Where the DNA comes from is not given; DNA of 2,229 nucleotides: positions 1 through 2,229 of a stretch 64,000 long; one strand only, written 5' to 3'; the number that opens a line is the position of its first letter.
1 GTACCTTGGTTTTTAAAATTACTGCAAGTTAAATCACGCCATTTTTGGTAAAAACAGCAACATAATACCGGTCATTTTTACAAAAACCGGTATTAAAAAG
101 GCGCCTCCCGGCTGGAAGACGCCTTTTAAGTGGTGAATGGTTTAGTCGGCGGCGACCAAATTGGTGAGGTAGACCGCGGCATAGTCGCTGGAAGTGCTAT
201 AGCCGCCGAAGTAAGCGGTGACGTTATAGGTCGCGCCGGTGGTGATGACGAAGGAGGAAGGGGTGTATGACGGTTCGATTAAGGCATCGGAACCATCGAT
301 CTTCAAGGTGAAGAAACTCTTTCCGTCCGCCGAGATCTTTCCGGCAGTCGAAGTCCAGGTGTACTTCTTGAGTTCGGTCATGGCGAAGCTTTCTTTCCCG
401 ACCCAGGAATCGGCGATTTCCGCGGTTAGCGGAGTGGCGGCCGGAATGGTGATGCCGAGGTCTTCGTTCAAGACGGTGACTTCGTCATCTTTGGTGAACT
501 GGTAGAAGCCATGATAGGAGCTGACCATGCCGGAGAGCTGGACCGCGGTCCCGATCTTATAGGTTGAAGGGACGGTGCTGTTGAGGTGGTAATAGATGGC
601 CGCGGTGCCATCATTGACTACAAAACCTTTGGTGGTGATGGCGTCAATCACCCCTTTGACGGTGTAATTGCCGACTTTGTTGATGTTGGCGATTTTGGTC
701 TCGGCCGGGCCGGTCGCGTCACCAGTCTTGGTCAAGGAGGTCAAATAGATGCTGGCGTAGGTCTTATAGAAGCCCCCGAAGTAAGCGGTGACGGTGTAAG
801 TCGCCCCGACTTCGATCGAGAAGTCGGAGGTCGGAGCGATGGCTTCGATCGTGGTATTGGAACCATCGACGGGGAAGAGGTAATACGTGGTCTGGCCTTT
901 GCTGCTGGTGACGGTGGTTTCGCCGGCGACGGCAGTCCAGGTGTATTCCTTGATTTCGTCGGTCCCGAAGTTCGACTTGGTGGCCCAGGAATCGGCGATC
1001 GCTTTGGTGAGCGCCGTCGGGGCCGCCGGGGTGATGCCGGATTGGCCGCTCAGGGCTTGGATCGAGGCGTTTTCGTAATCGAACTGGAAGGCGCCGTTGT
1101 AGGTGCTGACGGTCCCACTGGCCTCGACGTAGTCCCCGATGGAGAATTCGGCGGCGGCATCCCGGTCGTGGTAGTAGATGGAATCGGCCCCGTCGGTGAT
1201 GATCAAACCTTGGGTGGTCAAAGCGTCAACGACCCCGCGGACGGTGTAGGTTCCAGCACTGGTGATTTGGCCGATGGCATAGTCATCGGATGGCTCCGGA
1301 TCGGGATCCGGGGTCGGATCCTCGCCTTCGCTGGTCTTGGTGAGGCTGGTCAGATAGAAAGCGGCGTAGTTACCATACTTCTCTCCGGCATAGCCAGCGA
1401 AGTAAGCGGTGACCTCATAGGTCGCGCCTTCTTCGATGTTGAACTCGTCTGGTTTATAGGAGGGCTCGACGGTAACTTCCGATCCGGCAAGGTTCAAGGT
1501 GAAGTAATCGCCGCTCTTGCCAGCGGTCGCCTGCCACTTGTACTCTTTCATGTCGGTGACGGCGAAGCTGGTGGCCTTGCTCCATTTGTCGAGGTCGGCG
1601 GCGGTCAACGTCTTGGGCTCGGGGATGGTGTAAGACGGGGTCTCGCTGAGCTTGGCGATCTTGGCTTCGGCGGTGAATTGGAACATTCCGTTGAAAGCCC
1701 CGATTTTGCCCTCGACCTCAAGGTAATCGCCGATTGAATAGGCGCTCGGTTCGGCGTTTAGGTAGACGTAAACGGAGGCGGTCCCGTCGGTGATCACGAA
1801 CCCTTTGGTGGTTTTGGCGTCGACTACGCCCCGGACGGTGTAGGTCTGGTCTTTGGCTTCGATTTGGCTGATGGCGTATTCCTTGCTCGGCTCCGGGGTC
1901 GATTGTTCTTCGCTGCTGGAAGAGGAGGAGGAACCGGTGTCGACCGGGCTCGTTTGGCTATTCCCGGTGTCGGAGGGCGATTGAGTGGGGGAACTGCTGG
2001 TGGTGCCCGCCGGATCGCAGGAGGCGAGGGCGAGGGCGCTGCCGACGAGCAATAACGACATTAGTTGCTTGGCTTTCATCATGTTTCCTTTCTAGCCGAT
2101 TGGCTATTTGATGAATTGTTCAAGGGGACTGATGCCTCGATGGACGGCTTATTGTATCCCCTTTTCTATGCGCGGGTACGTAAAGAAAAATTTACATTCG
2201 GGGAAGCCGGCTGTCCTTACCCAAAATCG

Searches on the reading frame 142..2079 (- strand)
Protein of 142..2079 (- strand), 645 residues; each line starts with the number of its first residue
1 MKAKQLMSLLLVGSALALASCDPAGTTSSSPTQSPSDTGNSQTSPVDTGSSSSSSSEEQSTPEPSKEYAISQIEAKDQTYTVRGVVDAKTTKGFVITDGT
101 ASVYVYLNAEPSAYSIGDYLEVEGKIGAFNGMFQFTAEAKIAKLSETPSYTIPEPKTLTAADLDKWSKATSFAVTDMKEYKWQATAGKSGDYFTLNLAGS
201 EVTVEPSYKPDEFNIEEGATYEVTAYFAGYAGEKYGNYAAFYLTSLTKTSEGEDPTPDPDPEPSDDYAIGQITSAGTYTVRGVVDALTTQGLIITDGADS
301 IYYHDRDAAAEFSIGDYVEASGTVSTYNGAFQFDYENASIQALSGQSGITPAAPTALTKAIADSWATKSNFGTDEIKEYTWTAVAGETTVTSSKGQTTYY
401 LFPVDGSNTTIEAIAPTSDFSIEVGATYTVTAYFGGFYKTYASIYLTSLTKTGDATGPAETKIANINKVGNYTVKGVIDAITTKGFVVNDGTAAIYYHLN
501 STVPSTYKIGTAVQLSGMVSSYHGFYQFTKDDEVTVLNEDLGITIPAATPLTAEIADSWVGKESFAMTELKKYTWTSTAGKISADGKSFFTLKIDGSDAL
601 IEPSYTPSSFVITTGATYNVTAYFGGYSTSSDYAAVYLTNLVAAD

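Call 63: search_protein_families(library=ncbifam, proteins=[window:142-2079:-], max_evalue=1e-10)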
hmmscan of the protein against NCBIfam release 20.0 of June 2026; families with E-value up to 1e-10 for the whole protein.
window:142-2079:- (645 aa): 1 family
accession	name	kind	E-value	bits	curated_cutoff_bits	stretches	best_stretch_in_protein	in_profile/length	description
NF033681.1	ExeM_NucH_DNase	subfamily_domain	9.6e-12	44.5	300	0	86-178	5-110/546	ExeM/NucH family extracellular endonuclease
